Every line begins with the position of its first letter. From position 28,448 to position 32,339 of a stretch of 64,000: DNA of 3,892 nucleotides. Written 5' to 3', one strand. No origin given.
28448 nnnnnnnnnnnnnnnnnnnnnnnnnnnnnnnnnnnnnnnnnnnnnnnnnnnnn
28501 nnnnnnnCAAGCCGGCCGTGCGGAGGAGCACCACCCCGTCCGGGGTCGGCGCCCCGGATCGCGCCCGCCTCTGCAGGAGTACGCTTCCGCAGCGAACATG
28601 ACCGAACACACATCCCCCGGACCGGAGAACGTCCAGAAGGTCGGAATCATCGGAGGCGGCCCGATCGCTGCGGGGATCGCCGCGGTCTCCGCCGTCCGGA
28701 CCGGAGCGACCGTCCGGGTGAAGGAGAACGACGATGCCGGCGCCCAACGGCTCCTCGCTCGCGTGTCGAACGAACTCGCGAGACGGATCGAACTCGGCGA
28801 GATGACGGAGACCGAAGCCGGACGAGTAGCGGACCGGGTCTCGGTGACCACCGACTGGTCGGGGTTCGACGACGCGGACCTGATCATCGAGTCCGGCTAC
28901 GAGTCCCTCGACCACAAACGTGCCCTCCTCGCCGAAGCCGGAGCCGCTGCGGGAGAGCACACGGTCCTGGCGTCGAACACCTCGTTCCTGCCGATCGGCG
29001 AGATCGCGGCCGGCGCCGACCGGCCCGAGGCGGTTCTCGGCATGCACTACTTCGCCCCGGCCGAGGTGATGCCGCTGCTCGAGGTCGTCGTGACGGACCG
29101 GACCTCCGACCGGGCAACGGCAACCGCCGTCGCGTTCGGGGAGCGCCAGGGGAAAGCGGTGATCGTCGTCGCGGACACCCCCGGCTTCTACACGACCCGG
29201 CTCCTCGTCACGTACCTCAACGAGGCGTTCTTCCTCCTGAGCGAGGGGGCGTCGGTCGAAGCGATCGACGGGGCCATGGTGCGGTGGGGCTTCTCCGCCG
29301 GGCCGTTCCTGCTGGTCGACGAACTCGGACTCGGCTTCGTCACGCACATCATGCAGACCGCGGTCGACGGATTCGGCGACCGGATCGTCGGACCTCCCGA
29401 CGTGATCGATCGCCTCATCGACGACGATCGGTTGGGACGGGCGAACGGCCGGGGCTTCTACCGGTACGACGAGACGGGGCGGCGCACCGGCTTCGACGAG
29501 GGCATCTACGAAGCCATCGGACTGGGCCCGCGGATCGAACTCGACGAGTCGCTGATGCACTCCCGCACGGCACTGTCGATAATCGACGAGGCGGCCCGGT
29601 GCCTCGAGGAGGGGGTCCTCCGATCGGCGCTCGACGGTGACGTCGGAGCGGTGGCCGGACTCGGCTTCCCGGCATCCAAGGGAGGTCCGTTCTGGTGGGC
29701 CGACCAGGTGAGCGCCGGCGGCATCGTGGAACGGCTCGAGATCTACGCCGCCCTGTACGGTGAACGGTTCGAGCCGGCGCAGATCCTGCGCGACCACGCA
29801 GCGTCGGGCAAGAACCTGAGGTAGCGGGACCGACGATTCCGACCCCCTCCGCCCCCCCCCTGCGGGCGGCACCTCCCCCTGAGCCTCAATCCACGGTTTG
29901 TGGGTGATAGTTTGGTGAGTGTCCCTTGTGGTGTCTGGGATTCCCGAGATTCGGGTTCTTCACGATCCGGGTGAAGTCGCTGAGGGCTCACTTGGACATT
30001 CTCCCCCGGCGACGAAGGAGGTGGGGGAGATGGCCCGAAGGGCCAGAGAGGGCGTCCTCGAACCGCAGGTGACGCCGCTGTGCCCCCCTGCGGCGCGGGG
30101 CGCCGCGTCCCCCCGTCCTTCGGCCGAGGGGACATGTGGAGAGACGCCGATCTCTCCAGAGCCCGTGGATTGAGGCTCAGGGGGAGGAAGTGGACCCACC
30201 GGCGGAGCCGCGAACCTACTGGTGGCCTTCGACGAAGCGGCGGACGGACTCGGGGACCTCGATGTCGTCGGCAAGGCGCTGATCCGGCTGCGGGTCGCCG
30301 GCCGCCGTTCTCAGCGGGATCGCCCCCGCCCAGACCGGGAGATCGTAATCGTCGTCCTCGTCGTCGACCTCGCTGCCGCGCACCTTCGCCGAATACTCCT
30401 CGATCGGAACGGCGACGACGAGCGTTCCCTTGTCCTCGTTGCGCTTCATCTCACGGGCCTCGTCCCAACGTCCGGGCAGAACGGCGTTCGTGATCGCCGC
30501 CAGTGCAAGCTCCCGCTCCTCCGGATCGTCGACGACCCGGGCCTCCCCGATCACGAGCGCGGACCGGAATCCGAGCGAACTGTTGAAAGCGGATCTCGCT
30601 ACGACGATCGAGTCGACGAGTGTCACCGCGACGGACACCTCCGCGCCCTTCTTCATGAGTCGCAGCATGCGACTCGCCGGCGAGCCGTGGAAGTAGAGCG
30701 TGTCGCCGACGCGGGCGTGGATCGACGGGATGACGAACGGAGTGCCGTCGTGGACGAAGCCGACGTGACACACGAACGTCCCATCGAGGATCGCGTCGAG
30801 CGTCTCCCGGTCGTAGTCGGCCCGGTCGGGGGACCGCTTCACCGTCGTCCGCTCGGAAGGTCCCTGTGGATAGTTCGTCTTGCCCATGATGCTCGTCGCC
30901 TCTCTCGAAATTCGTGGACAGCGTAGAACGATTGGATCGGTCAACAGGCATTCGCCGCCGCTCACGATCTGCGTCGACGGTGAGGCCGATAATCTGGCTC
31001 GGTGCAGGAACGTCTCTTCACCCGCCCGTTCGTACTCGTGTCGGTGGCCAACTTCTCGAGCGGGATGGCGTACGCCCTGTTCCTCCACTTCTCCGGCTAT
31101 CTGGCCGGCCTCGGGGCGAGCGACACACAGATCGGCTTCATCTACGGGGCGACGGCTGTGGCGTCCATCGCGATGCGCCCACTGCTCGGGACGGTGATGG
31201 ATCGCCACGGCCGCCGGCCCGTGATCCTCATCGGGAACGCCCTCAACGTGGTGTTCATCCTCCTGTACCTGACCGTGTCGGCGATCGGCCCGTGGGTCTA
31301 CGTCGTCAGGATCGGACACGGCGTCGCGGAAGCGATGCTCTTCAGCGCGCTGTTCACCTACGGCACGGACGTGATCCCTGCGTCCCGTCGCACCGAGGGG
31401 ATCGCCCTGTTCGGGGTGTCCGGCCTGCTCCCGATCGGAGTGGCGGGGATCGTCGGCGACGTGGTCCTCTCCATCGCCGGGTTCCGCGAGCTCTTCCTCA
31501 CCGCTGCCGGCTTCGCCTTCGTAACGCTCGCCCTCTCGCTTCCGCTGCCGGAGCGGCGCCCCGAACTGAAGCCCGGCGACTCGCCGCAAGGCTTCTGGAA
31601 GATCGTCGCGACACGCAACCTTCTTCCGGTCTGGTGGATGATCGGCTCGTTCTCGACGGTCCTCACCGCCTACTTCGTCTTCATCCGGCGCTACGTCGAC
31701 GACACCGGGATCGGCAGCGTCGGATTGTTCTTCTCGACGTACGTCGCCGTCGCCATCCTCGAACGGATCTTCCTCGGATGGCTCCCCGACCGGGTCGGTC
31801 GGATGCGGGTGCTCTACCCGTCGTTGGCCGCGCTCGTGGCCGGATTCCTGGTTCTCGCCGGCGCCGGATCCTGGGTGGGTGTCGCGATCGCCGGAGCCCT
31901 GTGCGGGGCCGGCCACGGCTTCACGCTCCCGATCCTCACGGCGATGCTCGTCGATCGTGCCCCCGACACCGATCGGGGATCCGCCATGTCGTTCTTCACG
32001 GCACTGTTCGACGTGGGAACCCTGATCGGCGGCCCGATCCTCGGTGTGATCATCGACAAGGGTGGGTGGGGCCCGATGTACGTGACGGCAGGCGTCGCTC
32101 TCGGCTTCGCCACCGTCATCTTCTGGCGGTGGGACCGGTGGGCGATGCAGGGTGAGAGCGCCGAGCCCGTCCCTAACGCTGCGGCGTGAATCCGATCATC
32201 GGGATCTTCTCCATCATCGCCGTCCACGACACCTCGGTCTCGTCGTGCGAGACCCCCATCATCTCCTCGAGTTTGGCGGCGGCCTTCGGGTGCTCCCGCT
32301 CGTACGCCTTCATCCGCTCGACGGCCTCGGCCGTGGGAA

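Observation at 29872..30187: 316-bp hairpin-dense element closed by a perfect 25-bp inverted repeat between convergent genes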

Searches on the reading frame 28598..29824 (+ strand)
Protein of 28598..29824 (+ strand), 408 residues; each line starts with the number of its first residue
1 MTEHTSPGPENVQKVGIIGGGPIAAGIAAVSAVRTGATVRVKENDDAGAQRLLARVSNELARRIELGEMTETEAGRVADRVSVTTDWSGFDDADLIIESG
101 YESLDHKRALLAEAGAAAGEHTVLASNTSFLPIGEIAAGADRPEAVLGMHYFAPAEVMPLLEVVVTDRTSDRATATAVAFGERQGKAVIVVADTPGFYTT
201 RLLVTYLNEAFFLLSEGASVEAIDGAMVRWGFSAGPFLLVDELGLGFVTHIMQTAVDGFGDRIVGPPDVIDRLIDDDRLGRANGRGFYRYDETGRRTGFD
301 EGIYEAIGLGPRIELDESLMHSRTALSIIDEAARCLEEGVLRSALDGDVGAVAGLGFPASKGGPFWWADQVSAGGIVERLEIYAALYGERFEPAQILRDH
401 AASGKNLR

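Call 11: search_protein_families(library=pfam, proteins=[window:28598-29824:+])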
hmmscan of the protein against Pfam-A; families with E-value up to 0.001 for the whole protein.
window:28598-29824:+ (408 aa): 2 families
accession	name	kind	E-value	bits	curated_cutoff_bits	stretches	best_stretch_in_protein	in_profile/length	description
PF02737.24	3HCDH_N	-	1.4e-47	162.4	22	1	14-193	1-179/180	3-hydroxyacyl-CoA dehydrogenase, NAD binding domain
PF00725.27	3HCDH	-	8e-31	106.9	22.1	2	196-290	1-97/97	3-hydroxyacyl-CoA dehydrogenase, C-terminal domain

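Call 15: find_encoding_contigs(protein=window:28598-29824:+, flank=10000, max_places=10)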
Protein window:28598-29824:+ (408 aa): no gene with exactly this product is on record in the collection.

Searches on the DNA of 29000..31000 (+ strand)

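Call 4: search_rna_families(source=window, start=29000, end=31000, threshold=evalue, max_evalue=10, show_alignments=3)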
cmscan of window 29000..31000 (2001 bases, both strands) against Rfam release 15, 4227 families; matches with E-value up to 10: 4.
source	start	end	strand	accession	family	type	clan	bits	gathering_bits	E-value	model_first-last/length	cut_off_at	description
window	29249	29346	-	RF02813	PA5194_thermometer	Cis-reg; thermoregulator;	-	21.3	60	0.24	1-105/105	no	Pseudomonas PA5194 thermometer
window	30399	30510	-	RF01059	mir-598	Gene; miRNA;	-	20.3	69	0.51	1-80/80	no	mir-598 microRNA precursor family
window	29985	30044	-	RF04264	mir-5408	Gene; miRNA;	-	18.6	90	6.1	1-84/84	no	mir-5408 microRNA precursor family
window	30136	30189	+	RF01762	whalefall-1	Gene; sRNA;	-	13.9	37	3.9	1-56/56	no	Whalefall-1 RNA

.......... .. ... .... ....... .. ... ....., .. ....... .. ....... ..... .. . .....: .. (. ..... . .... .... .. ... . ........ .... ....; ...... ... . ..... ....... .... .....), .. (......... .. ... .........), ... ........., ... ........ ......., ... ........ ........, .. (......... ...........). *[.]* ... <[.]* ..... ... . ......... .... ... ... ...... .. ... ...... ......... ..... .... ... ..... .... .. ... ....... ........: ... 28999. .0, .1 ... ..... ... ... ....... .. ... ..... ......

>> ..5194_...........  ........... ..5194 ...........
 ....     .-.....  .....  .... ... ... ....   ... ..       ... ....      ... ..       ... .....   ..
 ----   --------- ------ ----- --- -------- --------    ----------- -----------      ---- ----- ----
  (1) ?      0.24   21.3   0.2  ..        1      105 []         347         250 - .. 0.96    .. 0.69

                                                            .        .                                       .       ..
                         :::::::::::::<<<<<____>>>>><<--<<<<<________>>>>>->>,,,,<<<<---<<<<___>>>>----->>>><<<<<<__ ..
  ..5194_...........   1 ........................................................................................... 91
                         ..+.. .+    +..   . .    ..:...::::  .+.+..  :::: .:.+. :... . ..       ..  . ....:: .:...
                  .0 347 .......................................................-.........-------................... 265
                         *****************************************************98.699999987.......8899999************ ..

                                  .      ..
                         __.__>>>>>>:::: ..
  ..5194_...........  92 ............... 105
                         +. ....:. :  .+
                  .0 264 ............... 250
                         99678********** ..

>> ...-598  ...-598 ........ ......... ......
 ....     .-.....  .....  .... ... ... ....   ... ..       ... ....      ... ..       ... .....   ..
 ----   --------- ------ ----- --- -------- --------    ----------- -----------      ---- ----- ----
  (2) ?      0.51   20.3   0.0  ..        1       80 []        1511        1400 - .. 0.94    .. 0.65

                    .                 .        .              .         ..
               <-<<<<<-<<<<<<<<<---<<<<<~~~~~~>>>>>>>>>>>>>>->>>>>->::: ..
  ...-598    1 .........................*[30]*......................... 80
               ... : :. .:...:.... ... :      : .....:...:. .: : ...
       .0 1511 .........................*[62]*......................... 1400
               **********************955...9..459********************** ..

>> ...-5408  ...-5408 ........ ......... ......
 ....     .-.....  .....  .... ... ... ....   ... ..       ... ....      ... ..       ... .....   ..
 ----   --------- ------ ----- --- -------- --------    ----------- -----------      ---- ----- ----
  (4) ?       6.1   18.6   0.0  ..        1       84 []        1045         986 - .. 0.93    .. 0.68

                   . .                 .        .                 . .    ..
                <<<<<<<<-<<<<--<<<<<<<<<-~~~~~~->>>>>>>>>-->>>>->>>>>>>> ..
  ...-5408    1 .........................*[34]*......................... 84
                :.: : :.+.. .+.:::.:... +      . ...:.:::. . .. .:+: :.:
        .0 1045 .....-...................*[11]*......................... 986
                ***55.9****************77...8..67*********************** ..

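Call 64: search_dna_similar(query=window:29841-30195:+, collection=plasmids, mode=distant, max_rows=10)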
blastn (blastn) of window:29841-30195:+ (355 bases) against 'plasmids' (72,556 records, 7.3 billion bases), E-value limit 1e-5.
No match.

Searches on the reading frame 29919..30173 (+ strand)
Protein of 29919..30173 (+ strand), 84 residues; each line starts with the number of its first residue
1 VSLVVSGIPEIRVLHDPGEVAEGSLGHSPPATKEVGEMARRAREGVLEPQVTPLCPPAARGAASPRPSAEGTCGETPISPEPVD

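Call 75: search_protein_families(library=pfam, proteins=[window:29919-30173:+], max_evalue=0.01)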
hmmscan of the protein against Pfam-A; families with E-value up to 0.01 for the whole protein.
window:29919-30173:+ (84 aa): 0 families

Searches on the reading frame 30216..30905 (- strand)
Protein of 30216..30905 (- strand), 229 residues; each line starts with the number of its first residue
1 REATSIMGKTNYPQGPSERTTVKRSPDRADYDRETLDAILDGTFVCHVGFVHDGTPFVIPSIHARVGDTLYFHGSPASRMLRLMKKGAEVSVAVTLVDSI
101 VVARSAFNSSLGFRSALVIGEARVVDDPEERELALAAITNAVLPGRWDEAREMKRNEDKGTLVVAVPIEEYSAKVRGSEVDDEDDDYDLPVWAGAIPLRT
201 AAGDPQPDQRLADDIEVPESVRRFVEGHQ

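Call 11: search_protein_families(library=pfam, proteins=[window:30216-30905:-])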
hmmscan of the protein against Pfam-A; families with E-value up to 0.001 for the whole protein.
window:30216-30905:- (229 aa): 1 family
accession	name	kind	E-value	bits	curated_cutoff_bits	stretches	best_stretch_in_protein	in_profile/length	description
PF12900.13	Pyridox_ox_2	-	6.5e-41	140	27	1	32-175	1-140/140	Pyridoxamine 5'-phosphate oxidase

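Call 16: find_homologous_proteins(query=window:30216-30905:-)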
Query window:30216-30905:- (229 aa): 7129 proteins with E <= 0.001 among 8000 candidates; the best 120 are listed.
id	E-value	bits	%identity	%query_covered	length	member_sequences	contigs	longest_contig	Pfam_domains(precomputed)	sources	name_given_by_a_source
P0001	3.6e-142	489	99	97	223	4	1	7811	PF12900.14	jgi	-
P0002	1.9e-131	454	92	97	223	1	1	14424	PF12900.14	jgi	-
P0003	7.5e-122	423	86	97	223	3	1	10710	PF12900.14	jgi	-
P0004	2.1e-120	418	85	96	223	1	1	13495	PF12900.14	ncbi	ncbi:MAG: pyridoxamine 5'-phosphate oxidase family protein [Actinomycetota bacterium]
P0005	7.1e-116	404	82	97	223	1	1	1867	PF12900.14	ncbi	ncbi:MAG: pyridoxamine 5'-phosphate oxidase family protein [Actinomycetota bacterium]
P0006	8.5e-108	377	80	92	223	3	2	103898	PF12900.14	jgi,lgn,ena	jgi:hypothetical protein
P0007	8.3e-103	361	76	95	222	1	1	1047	PF12900.14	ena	-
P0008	2.2e-102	359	75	95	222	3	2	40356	PF12900.14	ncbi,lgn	-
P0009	8.1e-100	351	73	94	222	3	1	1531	PF12900.14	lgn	-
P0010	1.0e-99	351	73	95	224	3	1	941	PF12900.14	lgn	-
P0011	1.6e-98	347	72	95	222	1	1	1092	PF12900.14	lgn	-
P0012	1.7e-98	347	72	96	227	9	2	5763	PF12900.14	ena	-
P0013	1.9e-98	347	71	97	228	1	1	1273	PF12900.14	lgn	-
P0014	7.6e-98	345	71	97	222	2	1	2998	PF12900.14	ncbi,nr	ncbi:MAG: pyridoxamine 5'-phosphate oxidase family protein [Actinomycetota bacterium]|nr:pyridoxamin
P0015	1.8e-97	343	72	95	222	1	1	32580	PF12900.14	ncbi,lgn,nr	ncbi:MAG: pyridoxamine 5'-phosphate oxidase family protein [Actinomycetota bacterium]|nr:pyridoxamin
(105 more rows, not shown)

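Call 17: find_encoding_contigs(protein=P0001, flank=10000, max_places=3)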
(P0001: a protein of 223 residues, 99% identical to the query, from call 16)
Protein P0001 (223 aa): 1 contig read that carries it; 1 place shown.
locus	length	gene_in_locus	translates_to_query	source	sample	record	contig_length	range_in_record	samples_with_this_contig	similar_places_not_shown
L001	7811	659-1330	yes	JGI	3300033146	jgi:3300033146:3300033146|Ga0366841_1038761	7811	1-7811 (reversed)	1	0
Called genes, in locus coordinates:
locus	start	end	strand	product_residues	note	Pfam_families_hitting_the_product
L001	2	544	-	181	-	?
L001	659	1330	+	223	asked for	PF12900:Pyridox_ox_2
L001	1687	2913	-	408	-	PF02737:3HCDH_N, PF00725:3HCDH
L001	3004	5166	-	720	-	PF00378:ECH_1, PF16113:ECH_2, PF02737:3HCDH_N, PF00725:3HCDH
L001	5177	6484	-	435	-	PF00108:Thiolase_N, PF00109:ketoacyl-synt (faint), PF02803:Thiolase_C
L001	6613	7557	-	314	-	PF00140:Sigma70_r1_2, PF04542:Sigma70_r2, PF04539:Sigma70_r3, PF04545:Sigma70_r4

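Call 18: find_encoding_contigs(protein=P0002, flank=10000, max_places=3)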
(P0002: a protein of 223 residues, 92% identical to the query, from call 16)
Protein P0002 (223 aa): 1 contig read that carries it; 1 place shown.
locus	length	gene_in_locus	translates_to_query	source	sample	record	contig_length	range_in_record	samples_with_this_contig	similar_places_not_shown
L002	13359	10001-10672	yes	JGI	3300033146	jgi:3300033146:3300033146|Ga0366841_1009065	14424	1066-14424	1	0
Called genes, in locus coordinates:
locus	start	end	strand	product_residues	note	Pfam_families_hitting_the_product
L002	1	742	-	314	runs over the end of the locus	PF00437:T2SSE, PF13191:AAA_16 (weak)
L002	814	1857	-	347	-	-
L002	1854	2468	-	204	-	PF08666:SAF (faint), PF16976:RcpC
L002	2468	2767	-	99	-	PF10842:DUF2642 (weak)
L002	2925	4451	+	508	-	PF05761:5_nucleotid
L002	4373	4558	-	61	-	-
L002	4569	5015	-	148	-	PF00582:Usp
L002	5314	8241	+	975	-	PF02347:GDC-P, PF01212:Beta_elim_lyase (faint), PF02347:GDC-P, PF21478:GcvP2_C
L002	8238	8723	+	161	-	PF04075:F420H2_quin_red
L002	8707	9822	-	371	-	PF07690:MFS_1, PF12832:MFS_1_like (weak), PF00083:Sugar_tr (weak), PF07690:MFS_1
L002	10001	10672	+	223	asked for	PF12900:Pyridox_ox_2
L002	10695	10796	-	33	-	-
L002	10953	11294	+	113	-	PF07784:DUF1622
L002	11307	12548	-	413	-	PF02737:3HCDH_N, PF00725:3HCDH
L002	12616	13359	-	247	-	?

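Call 19: find_encoding_contigs(protein=P0003, flank=10000, max_places=3)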
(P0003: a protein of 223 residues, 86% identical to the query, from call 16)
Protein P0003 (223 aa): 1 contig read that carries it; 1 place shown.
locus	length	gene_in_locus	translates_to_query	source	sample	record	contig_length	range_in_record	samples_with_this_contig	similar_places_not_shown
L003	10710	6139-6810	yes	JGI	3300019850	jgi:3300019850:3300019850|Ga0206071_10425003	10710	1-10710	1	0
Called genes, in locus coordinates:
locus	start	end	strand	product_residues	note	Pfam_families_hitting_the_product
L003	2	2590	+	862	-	?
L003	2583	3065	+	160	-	PF04075:F420H2_quin_red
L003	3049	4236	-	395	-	PF00083:Sugar_tr (faint), PF07690:MFS_1, PF12832:MFS_1_like, PF07690:MFS_1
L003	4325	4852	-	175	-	PF01872:RibD_C (weak)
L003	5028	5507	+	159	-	PF04073:tRNA_edit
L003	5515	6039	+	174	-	PF00903:Glyoxalase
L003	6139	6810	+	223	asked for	PF12900:Pyridox_ox_2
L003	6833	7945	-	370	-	PF02720:DUF222, PF01844:HNH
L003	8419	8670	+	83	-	PF02604:PhdYeFM_antitox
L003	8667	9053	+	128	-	PF01850:PIN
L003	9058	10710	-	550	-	?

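Call 20: find_encoding_contigs(protein=P0004, flank=10000, max_places=3)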
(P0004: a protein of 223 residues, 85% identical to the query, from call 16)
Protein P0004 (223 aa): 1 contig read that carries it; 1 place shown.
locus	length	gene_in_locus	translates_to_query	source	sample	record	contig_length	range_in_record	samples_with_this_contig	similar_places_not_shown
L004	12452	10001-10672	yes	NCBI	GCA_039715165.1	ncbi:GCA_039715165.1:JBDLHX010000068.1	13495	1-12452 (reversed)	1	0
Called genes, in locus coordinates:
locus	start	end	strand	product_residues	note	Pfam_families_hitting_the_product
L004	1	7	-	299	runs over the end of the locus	PF18741:MTES_1575 (weak)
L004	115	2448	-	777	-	PF01935:DUF87 (faint)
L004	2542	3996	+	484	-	PF05761:5_nucleotid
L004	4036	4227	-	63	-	-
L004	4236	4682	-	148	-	PF00582:Usp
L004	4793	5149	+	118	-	-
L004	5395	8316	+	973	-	PF02347:GDC-P, PF01212:Beta_elim_lyase (weak), PF21478:GcvP2_C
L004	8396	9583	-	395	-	PF07690:MFS_1, PF12832:MFS_1_like (weak), PF00083:Sugar_tr (weak), PF07690:MFS_1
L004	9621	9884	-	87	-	-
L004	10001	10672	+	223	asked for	PF12900:Pyridox_ox_2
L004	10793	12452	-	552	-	PF02737:3HCDH_N, PF00725:3HCDH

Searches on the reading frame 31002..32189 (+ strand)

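Call 11: search_protein_families(library=pfam, proteins=[window:31002-32189:+])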
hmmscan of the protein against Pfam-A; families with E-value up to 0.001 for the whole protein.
window:31002-32189:+ (395 aa): 3 families
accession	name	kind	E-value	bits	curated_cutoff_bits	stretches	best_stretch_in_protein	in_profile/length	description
PF07690.21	MFS_1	-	1e-51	176.4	33.4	2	14-285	2-285/347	Major Facilitator Superfamily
PF12832.13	MFS_1_like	-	1.3e-11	44.7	25.2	2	14-139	222-344/373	MFS_1 like family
PF00083.30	Sugar_tr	-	2.1e-07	30.7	22.3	1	214-370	16-181/452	Sugar (and other) transporter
